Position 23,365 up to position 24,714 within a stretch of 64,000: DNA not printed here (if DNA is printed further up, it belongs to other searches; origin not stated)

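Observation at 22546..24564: Secreted helical protein plus ToxR-like membrane-anchored wHTH regulator with sequon-rich extracellular domain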

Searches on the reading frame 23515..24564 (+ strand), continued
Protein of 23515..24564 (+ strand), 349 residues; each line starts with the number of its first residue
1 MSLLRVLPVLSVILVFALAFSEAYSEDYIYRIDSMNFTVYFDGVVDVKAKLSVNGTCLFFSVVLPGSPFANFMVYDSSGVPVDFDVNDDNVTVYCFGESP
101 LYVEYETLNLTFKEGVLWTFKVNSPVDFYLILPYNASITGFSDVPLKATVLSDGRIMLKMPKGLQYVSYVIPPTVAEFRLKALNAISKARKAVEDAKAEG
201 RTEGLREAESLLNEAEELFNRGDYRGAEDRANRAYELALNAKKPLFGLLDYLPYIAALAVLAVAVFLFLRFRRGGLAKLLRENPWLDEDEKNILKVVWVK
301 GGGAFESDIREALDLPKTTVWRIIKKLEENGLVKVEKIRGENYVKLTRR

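Call 22: search_protein_families(library=pfam, proteins=[P0027, P0031, P0032, P0036, P0081, P0104, P0127, P0174, P0163, P0148], max_evalue=0.01)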
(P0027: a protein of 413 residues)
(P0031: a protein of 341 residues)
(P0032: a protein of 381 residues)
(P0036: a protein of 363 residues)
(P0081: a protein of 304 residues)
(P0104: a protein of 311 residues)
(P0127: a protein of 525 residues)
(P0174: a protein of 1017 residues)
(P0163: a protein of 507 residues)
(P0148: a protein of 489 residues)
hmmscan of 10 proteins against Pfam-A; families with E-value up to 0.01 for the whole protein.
P0027 (413 aa): 7 families
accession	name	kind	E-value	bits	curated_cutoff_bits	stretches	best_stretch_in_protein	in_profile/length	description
PF13412.12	HTH_24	-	7.2e-05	22.7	21.9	1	356-397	6-47/48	Winged helix-turn-helix DNA-binding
PF01978.25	TrmB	-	0.00027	21.1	25.6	1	360-407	16-62/68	Sugar-specific transcriptional regulator TrmB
PF24034.1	DUF7343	-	0.00096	19.4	27.6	1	351-409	2-60/62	Domain of unknown function (DUF7343)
PF05168.19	HEPN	-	0.0018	18.9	22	1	203-303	6-102/117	HEPN domain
PF14346.11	DUF4398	-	0.002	19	27.9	0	248-305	2-63/78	Domain of unknown function (DUF4398)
PF09339.16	HTH_IclR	-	0.002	18.3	22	1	358-398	8-49/52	IclR helix-turn-helix domain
PF12840.13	HTH_20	-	0.0069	16.8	27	0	358-399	9-50/51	Helix-turn-helix domain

P0031 (341 aa): 11 families
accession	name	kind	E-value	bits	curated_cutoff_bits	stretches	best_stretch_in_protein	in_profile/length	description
PF12802.13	MarR_2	-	9.3e-07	29.4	27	1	283-337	7-60/61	MarR family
PF09339.16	HTH_IclR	-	9.8e-06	25.7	22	1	284-328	6-49/52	IclR helix-turn-helix domain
PF22665.2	DUF6293_C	-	1.6e-05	25.7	27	1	279-340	29-90/101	DUF6293 C-terminal winged helix domain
PF24034.1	DUF7343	-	0.00012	22.3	27.6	1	282-340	4-61/62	Domain of unknown function (DUF7343)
PF13463.12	HTH_27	-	0.00016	22.3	22.2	1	282-330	4-49/68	Winged helix DNA-binding domain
PF13412.12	HTH_24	-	0.00018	21.4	21.9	1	283-328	5-48/48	Winged helix-turn-helix DNA-binding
PF03965.22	Penicillinase_R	-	0.00031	21.5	22.6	1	284-334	6-58/115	Penicillinase repressor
PF01978.25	TrmB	-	0.00052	20.2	25.6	1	296-331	22-56/68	Sugar-specific transcriptional regulator TrmB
PF25213.1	HVO_A0261_N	-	0.0023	18.2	35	1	285-330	15-57/86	HVO_A0261 N-terminal domain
PF01047.28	MarR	-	0.0034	17.7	24.6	1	286-331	8-51/59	MarR family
PF12840.13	HTH_20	-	0.0043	17.4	27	0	287-330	10-51/51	Helix-turn-helix domain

P0032 (381 aa): 6 families
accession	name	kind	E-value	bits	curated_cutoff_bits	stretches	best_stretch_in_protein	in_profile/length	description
PF24034.1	DUF7343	-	3.6e-06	27.2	27.6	1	314-373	2-61/62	Domain of unknown function (DUF7343)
PF14346.11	DUF4398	-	0.00059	20.7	27.9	1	196-253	3-64/78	Domain of unknown function (DUF4398)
PF13412.12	HTH_24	-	0.00097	19.1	21.9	1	334-359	21-46/48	Winged helix-turn-helix DNA-binding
PF09339.16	HTH_IclR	-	0.0011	19.1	22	1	322-361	10-49/52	IclR helix-turn-helix domain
PF13545.12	HTH_Crp_2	-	0.0012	19.1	27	0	344-377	36-65/70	Crp-like helix-turn-helix domain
PF01978.25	TrmB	-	0.0073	16.6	25.6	0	329-365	21-57/68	Sugar-specific transcriptional regulator TrmB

P0036 (363 aa): 9 families
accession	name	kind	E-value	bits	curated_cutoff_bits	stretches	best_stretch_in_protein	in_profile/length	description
PF01978.25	TrmB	-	0.00029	21.1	25.6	1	306-348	15-56/68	Sugar-specific transcriptional regulator TrmB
PF13412.12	HTH_24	-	0.00034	20.6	21.9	1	318-345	21-48/48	Winged helix-turn-helix DNA-binding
PF05168.19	HEPN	-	0.00087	19.9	22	0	200-237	5-42/117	HEPN domain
PF16785.10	SMBP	-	0.0024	18.5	29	1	166-233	16-83/111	Small metal-binding protein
PF01047.28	MarR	-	0.0027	18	24.6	1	307-348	11-51/59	MarR family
PF14346.11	DUF4398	-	0.0035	18.2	27.9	0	177-236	6-62/78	Domain of unknown function (DUF4398)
PF24034.1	DUF7343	-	0.0037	17.5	27.6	1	301-356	5-60/62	Domain of unknown function (DUF7343)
PF13463.12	HTH_27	-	0.004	17.8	22.2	0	301-346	5-51/68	Winged helix DNA-binding domain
PF12802.13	MarR_2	-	0.0062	17.1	27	0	305-348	11-54/61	MarR family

P0081 (304 aa): 5 families
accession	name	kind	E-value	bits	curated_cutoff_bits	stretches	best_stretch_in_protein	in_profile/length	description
PF24034.1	DUF7343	-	2.5e-07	30.9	27.6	1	236-294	3-61/62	Domain of unknown function (DUF7343)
PF12802.13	MarR_2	-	0.0012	19.4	27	1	238-284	7-53/61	MarR family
PF13412.12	HTH_24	-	0.0012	18.9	21.9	1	259-281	25-47/48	Winged helix-turn-helix DNA-binding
PF09339.16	HTH_IclR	-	0.0015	18.7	22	1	257-282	24-49/52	IclR helix-turn-helix domain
PF01978.25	TrmB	-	0.0018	18.5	25.6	1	254-285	25-56/68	Sugar-specific transcriptional regulator TrmB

P0104 (311 aa): 0 families

P0127 (525 aa): 4 families
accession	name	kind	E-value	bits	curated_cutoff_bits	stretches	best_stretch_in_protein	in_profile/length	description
PF24034.1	DUF7343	-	3.3e-08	33.7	27.6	1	455-514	2-61/62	Domain of unknown function (DUF7343)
PF12802.13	MarR_2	-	0.00025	21.6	27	1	460-507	9-56/61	MarR family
PF13463.12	HTH_27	-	0.0036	18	22.2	0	454-502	1-49/68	Winged helix DNA-binding domain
PF09339.16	HTH_IclR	-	0.0094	16.1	22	0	460-502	7-49/52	IclR helix-turn-helix domain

P0174 (1017 aa): 4 families
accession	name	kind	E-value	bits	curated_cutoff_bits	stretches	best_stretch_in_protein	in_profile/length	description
PF14346.11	DUF4398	-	1.2e-11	45.3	27.9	1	84-158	3-72/78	Domain of unknown function (DUF4398)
PF07719.23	TPR_2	-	0.0033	17.9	27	0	234-261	3-30/34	Tetratricopeptide repeat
PF13570.13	Beta-prop_ACSF4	-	0.0086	15.9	133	0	11-64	58-112/329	Beta-alanine-activating enzyme, beta-propeller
PF10938.13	YfdX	-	0.0099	16.3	26.6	0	846-977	5-99/149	YfdX protein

P0163 (507 aa): 3 families
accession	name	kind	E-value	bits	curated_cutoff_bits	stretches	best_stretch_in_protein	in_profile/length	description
PF24034.1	DUF7343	-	7e-05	23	27.6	1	440-500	1-61/62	Domain of unknown function (DUF7343)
PF02009.21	RIFIN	-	0.00038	20.9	32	1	161-316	157-312/327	Rifin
PF05568.16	ASFV_J13L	-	0.0042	17.3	23.6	1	285-342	29-80/189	African swine fever virus J13L protein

P0148 (489 aa): 5 families
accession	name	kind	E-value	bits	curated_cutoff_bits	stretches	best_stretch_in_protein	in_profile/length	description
PF24034.1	DUF7343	-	4e-06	27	27.6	1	423-482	2-61/62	Domain of unknown function (DUF7343)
PF12802.13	MarR_2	-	0.00037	21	27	1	428-474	9-55/61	MarR family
PF09339.16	HTH_IclR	-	0.0012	19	22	1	428-470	7-49/52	IclR helix-turn-helix domain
PF01978.25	TrmB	-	0.0017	18.6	25.6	1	422-473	6-56/68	Sugar-specific transcriptional regulator TrmB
PF17007.11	HTH_micro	-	0.0046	16.3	27.3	1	406-483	67-151/454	HTH-like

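Call 24: fold_search(model_id=the predicted structure, library=pdb)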
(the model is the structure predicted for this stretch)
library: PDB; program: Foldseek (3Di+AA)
matches with E <= 10: 1803; with E <= 0.001: 68
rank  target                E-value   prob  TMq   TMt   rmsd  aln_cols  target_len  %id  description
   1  4qpe                  6.6e-06  1.00  0.29  0.13  14.2       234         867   15  Crystal structure of Aminopeptidase N in complex with N-cyclohexyl-1,2-diaminoethylphosphonic acid (released 2014-09-24)
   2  4p8q_B                7.0e-06  1.00  0.27  0.13  16.0       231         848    7  Crystal Structure of Human Insulin Regulated Aminopeptidase with Alanine in Active Site (released 2014-12-03)
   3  4wz9_B                7.8e-06  1.00  0.28  0.13  16.1       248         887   11  APN1 from Anopheles gambiae (released 2015-06-17)
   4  5mj6_A                7.8e-06  1.00  0.28  0.13  14.5       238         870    8  Ligand-induced conformational change of Insulin-regulated aminopeptidase: insights on catalytic mechanism and active s (released 2017-04-05)
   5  2gtq                  8.7e-06  1.00  0.29  0.13   6.1       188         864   13  Crystal structure of aminopeptidase N from human pathogen Neisseria meningitidis (released 2006-05-30)
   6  4pw4                  1.3e-05  1.00  0.29  0.13  13.9       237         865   13  Crystal structure of Aminopeptidase N in complex with phosphonic acid analogue of homophenylalanine L-(R)-hPheP (released 2014-06-25)
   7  4p8q_A                1.4e-05  1.00  0.26  0.12  15.9       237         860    9  Crystal Structure of Human Insulin Regulated Aminopeptidase with Alanine in Active Site (released 2014-12-03)
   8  4pj6_A                1.9e-05  1.00  0.27  0.13  15.8       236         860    8  Crystal Structure of Human Insulin Regulated Aminopeptidase with Lysine in Active Site (released 2014-12-03)
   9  8cgp_A                2.1e-05  1.00  0.29  0.13   5.7       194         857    8  Insulin regulated aminopeptidase (IRAP) in complex with an allosteric aryl sulfonamide inhibitor (released 2024-01-31)
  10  3qnf_C                2.4e-05  1.00  0.29  0.14  15.3       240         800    8  Crystal structure of the open state of human endoplasmic reticulum aminopeptidase 1 ERAP1 (released 2011-02-23)
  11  4wz9_A                2.7e-05  1.00  0.28  0.13  16.1       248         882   12  APN1 from Anopheles gambiae (released 2015-06-17)
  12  4pj6_B                2.7e-05  1.00  0.27  0.13  15.6       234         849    8  Crystal Structure of Human Insulin Regulated Aminopeptidase with Lysine in Active Site (released 2014-12-03)
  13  9gk6                  3.0e-05  1.00  0.29  0.14  16.0       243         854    8  ERAP1 in complex with 1-[2-(6-chloro-3-oxo-3,4-dihydro-2H-1,4-benzothiazin-4-yl)acetamido]cyclohexane-1-carboxylic acid (released 2025-01-22)
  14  5ab0_C                3.2e-05  1.00  0.30  0.13   5.9       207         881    9  Crystal structure of aminopeptidase ERAP2 with ligand (released 2015-09-30)
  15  6ea4_A                4.2e-05  1.00  0.29  0.13   5.3       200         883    8  ERAP2 bound to Aryl Sulfonamide Uncompetitive Inhibitor (released 2019-12-18)
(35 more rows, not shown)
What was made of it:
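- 23596..24030 (+): ORF2 extracellular beta-sandwich domain (residues 28-172) with five N-x-S/T sequons and the conserved motif Y105-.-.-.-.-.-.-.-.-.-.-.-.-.118. Foldseek aligns it to the N-terminal beta domain of M1 aminopeptidases (best E=6.6e-6, TMq 0.26-0.30, 7-15% identity; call 24).
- Closest known: N-terminal beta domain of M1 aminopeptidases. Same: There is fold-level resemblance to the ectodomain beta-sandwich: Foldseek best E=6.6e-6, about 180-250 aligned columns, TMq 0.26-0.30 (call 24).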

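Call 33: find_related_loci(query=A1, collection=genome_contigs, flank=4000)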
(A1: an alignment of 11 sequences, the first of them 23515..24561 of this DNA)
Query A1 (349 aa) in genome_contigs; peptide patterns used: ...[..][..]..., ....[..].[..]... (x = any residue, [..] = any of these).
41 stretches matched a pattern; 5 encode a relative of the query (tblastn E <= 1e-3); 5 distinct loci.
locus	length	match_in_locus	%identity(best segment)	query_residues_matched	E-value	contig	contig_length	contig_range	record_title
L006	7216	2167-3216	79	1-349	0e+0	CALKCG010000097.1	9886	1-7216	MAG: uncultured archaeon isolate S1_Bin_METABAT__59_1 genome assembly, contig: c_000002220862, whole genome shotgun sequ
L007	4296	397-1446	80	1-349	0e+0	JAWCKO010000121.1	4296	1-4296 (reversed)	MAG: Candidatus Bathyarchaeia archaeon isolate JZ-2_201705_bins_140 JZ-2_201705_bins_140_scaffold_121, whole genome shot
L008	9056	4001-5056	79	1-349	1e-180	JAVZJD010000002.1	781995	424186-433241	MAG: Candidatus Bathyarchaeia archaeon isolate DRTY-6_201901_bins_74 DRTY-6_201901_bins_74_scaffold_2, whole genome shot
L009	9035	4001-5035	52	4-346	1e-105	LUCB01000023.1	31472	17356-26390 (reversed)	MAG: Candidatus Bathyarchaeota archaeon B24 scaffold1039, whole genome shotgun sequence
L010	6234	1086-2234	32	30-349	6e-52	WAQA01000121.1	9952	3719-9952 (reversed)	MAG: Candidatus Bathyarchaeota archaeon isolate S146_99_esom k151_456718, whole genome shotgun sequence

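Call 38: find_homologous_proteins(query=A5, max_evalue=1e-10)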
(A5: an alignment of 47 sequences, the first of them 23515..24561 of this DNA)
Query A5 (47 sequences) (349 aa, profile of the alignment): 319 proteins with E <= 1e-10 among 8000 candidates; the best 120 are listed.
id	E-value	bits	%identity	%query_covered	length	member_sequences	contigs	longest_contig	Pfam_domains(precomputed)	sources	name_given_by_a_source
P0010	1.5e-137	477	32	92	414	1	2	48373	PF12840.14,PF13412.13,PF12802.14,PF05168.20,PF24034.2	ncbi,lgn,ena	-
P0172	7.1e-105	369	22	98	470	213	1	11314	-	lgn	-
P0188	3.8e-104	367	21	98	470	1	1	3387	-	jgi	-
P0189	1.3e-102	362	21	97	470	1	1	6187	-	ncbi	-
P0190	1.8e-102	361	21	97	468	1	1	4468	-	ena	-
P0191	2.5e-102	361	21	97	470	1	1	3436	-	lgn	-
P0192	2.5e-102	361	21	97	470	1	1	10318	-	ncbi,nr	ncbi:MAG: hypothetical protein QOK50_05950 [Nitrososphaeraceae archaeon]|nr:hypothetical protein [Ni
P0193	2.6e-102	361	21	97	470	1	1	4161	-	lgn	-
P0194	3.0e-102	361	21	97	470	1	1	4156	-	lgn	-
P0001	3.9e-102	360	91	100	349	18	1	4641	PF13412.13,PF01978.26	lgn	-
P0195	4.1e-102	360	21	97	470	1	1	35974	-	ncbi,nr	ncbi:MAG: hypothetical protein QOK56_04850 [Nitrososphaeraceae archaeon]|nr:hypothetical protein [Ni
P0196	4.1e-102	360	21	97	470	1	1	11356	-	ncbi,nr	ncbi:MAG: hypothetical protein QOB17_05220 [Nitrososphaeraceae archaeon]|nr:hypothetical protein [Ni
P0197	4.2e-102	360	21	97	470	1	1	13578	-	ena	-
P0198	4.4e-102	360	21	97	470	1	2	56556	-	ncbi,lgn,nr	ncbi:MAG: hypothetical protein QOC35_03940 [Nitrososphaeraceae archaeon]|nr:hypothetical protein [Ni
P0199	4.6e-102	360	21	97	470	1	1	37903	-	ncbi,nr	ncbi:MAG: hypothetical protein QOA70_03350 [Nitrososphaeraceae archaeon]|nr:hypothetical protein [Ni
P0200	4.6e-102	360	21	97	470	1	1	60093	-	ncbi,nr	ncbi:MAG: hypothetical protein QOA62_03725 [Nitrososphaeraceae archaeon]|nr:hypothetical protein [Ni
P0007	1.8e-99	351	79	100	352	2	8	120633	PF13412.13,PF01978.26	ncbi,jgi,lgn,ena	ncbi:MAG: winged helix-turn-helix transcriptional regulator [Candidatus Bathyarchaeia archaeon]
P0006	2.9e-99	351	78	100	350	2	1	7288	PF13412.13,PF01978.26,PF24034.2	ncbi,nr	ncbi:winged helix-turn-helix transcriptional regulator [Candidatus Bathyarchaeota archaeon]|nr:winge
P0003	4.9e-99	350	79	100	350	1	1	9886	PF13412.13,PF01978.26,PF24034.2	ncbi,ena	-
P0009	4.9e-99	350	44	96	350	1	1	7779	PF01047.29,PF13412.13,PF01325.26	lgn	-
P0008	4.2e-98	347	56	90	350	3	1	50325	PF13412.13,PF01978.26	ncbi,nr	ncbi:winged helix-turn-helix transcriptional regulator [Candidatus Bathyarchaeota archaeon]|nr:winge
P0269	6.7e-97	343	27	46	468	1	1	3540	PF24034.2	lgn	-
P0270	9.3e-97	343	27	46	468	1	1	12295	PF24034.2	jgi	-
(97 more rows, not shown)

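Call 43: find_encoding_contigs(protein=P0200, flank=5000, max_places=2)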
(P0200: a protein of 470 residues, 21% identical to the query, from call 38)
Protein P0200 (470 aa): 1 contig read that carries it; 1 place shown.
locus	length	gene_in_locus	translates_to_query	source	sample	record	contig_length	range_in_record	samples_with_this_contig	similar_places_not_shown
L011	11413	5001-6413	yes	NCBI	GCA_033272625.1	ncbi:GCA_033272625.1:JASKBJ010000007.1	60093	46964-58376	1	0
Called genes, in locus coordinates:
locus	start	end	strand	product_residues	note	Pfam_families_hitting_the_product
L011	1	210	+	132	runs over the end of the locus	PF01751:Toprim (weak), PF13662:Toprim_4 (weak)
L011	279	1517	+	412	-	PF00266:Aminotran_5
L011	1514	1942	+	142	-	PF01592:NifU_N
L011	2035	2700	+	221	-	PF14378:PAP2_3 (weak), PF01569:PAP2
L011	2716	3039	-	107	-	-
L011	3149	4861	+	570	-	PF02919:Topoisom_I_N, PF01028:Topoisom_I, PF14370:Topo_C_assoc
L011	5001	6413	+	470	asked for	-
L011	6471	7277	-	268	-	PF05116:S6PP (faint), PF08282:Hydrolase_3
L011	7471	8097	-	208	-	-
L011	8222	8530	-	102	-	-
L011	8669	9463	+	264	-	PF00590:TP_methylase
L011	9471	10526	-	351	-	PF08240:ADH_N, PF16912:Glu_dehyd_C, PF00107:ADH_zinc_N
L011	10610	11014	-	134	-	PF01984:dsDNA_bind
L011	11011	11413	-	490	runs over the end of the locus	PF01139:RtcB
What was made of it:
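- On ToxR-like / co-component systems (ToxRS, TcpPH, VtrAC): The partner is all-alpha and has no membrane anchor, and it is absent in other clades (call 43).
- The ORF1 partner is missing in most of the family, for example Nitrososphaeraceae locus L011 (call 43), so it cannot be essential to the family's mechanism.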

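Call 44: find_encoding_contigs(protein=P0026, flank=5000, max_places=2)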
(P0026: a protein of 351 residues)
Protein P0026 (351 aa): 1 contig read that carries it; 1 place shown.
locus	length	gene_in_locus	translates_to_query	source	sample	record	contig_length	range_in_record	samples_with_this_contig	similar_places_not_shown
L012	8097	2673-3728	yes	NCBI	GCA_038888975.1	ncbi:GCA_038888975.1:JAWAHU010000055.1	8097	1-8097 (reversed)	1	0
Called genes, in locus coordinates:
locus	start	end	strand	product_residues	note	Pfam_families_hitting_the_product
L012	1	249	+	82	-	?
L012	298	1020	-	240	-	-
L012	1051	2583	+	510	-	PF00370:FGGY_N, PF02782:FGGY_C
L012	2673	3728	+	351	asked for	PF01047:MarR (weak), PF13412:HTH_24 (faint)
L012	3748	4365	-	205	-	PF00924:MS_channel_2nd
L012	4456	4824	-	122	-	PF02036:SCP2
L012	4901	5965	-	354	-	PF01408:GFO_IDH_MocA, PF03447:NAD_binding_3 (faint), PF22725:GFO_IDH_MocA_C3, PF02894:GFO_IDH_MocA_C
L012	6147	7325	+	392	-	PF00764:Arginosuc_synth, PF24167:DUF7411 (faint), PF20979:Arginosuc_syn_C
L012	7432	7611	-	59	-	PF04758:Ribosomal_S30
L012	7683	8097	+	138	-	PF01180:DHO_dh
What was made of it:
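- Most family members have no conserved neighbouring target gene (calls 43, 44).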

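Call 45: find_encoding_contigs(protein=P0007, flank=8000, max_places=2)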
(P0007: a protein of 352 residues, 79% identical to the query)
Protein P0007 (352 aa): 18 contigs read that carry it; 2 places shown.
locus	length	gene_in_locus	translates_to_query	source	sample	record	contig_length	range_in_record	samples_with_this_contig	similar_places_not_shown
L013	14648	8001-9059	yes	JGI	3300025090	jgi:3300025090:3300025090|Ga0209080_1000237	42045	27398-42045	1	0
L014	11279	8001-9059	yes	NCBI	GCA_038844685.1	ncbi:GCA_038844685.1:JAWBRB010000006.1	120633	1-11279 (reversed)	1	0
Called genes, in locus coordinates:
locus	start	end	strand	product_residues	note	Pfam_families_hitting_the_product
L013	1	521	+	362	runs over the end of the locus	PF05343:Peptidase_M42, PF01546:Peptidase_M20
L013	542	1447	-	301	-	PF00092:VWA, PF13519:VWA_2, PF13768:VWA_3 (faint)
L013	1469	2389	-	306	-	PF04015:DUF362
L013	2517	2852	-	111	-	PF09868:DUF2095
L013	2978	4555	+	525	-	PF19864:Radical_SAM_N2, PF04055:Radical_SAM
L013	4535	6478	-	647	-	PF12715:Abhydrolase_7 (weak), PF05448:AXE1, PF01738:DLH (faint), PF22244:GCE_fung (faint), PF00326:Peptidase_S9 (faint)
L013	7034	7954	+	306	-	-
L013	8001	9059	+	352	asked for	PF01978:TrmB (faint), PF13412:HTH_24 (faint)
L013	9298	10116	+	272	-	PF04899:MbeD_MobD (faint), PF06160:EzrA (weak), PF07426:Dynactin_p22 (faint), PF28175:T4SS_LegC2C7 (faint), PF06005:ZapB (faint), PF01519:DUF16 (faint), PF04728:LPP (faint), PF26618:DUF8196 (weak), +4 more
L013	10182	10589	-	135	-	-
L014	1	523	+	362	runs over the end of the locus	PF05343:Peptidase_M42, PF01546:Peptidase_M20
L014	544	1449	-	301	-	PF00092:VWA, PF13519:VWA_2, PF13768:VWA_3 (faint)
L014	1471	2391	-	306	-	PF04015:DUF362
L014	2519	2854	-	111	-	PF09868:DUF2095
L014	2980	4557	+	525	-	PF19864:Radical_SAM_N2, PF04055:Radical_SAM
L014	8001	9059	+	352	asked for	PF01978:TrmB (faint), PF13412:HTH_24 (faint)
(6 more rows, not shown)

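Call 53: search_solved_structures(query=A5, max_evalue=0.1)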
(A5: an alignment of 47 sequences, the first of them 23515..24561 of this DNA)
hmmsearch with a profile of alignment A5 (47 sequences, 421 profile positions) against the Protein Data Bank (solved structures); distinct sequences matched with E-value up to 0.1: 9.
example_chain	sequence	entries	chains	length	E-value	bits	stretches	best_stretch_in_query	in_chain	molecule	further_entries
5cwq_A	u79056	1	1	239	1.3e-05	27.4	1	230-359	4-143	Designed helical repeat protein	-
9pl3_A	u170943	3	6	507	0.0032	19.5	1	150-282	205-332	Peptide ABC transporter, peptide-binding protein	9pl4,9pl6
8f6q_A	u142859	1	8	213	0.0054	18.8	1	211-333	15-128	C8-71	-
29sb_A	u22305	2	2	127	0.007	18.4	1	204-287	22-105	KABLE2.5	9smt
9w4v_A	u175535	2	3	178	0.028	16.4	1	349-401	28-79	Uncharacterized HTH-type transcriptional regulator PH0140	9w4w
7fby_A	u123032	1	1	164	0.035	16.1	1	349-401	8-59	Transcriptional regulatory protein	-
3i4p_A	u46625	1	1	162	0.058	15.4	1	357-403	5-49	Transcriptional regulator, AsnC family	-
4h33_A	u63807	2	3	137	0.062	15.3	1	307-362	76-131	Lmo2059 protein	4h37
7myz_C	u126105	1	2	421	0.085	14.8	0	214-327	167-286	Fusion protein of Leukocyte surface antigen CD47 an Soluble cytochrome b562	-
